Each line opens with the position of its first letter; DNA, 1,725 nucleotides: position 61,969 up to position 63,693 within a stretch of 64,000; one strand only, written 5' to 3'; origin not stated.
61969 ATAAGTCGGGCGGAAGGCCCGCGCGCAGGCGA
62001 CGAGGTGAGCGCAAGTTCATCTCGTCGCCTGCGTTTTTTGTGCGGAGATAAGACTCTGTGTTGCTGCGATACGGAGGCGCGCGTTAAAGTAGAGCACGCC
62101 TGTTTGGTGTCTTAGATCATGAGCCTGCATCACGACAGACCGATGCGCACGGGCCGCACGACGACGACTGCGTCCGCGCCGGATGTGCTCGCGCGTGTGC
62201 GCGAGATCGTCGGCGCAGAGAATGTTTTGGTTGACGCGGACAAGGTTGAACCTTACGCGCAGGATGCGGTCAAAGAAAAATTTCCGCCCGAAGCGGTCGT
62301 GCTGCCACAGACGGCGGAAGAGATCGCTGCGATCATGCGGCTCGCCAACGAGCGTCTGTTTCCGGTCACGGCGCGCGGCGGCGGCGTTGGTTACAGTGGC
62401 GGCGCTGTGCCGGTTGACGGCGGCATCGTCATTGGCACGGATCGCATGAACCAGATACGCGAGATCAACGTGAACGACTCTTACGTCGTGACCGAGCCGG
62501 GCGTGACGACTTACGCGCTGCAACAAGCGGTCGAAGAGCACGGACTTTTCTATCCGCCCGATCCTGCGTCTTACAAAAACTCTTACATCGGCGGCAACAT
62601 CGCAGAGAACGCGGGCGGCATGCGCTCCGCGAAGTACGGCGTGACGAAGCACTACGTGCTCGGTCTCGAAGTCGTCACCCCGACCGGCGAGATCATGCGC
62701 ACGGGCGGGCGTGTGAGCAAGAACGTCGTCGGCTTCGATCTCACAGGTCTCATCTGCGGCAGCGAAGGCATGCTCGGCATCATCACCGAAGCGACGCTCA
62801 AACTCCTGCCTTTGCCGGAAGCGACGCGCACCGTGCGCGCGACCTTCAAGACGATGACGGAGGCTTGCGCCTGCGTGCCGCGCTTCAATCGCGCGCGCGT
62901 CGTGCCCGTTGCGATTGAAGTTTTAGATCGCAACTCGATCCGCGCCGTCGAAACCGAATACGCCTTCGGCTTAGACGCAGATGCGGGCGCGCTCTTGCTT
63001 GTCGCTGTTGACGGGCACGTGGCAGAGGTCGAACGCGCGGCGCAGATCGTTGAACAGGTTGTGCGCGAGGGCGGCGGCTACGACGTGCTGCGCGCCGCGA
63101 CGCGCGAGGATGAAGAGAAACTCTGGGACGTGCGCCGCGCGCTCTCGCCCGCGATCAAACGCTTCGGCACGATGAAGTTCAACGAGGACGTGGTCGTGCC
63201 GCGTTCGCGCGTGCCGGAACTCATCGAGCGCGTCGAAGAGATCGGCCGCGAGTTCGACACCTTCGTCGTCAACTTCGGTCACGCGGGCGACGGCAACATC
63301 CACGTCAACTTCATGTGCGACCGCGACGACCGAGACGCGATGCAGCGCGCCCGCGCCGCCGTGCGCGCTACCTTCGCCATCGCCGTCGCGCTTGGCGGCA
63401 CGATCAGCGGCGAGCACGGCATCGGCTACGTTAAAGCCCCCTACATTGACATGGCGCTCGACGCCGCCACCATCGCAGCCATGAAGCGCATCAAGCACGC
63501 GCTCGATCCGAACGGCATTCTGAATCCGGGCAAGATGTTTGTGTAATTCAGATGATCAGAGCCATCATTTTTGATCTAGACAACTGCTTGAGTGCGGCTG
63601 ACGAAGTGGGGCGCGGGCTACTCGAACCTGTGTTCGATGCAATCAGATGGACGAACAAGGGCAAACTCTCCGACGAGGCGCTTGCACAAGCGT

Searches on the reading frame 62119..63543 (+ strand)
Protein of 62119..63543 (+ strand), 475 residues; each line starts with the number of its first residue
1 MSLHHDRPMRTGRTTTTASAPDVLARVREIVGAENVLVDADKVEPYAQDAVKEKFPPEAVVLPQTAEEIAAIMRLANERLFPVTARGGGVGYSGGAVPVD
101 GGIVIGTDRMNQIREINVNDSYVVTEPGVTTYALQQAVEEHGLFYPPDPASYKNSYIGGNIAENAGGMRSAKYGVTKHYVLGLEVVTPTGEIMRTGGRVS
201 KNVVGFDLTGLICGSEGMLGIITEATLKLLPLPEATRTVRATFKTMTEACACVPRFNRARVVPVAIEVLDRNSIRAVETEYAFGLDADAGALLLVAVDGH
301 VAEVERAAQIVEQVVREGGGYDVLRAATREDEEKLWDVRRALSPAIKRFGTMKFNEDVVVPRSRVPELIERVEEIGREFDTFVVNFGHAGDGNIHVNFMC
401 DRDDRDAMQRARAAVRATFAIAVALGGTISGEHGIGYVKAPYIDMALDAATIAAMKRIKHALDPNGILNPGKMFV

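Call 100: search_protein_families(library=pfam, proteins=[window:62119-63543:+], max_evalue=0.00001)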
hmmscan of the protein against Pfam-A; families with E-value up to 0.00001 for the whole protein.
window:62119-63543:+ (475 aa): 2 families
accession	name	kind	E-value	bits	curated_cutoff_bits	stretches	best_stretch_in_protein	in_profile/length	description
PF02913.24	FAD-oxidase_C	-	1.1e-70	238.6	21.2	1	232-473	1-248/248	FAD linked oxidases, C-terminal domain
PF01565.28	FAD_binding_4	-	2.7e-43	147.4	26.4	1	57-196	1-139/139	FAD binding domain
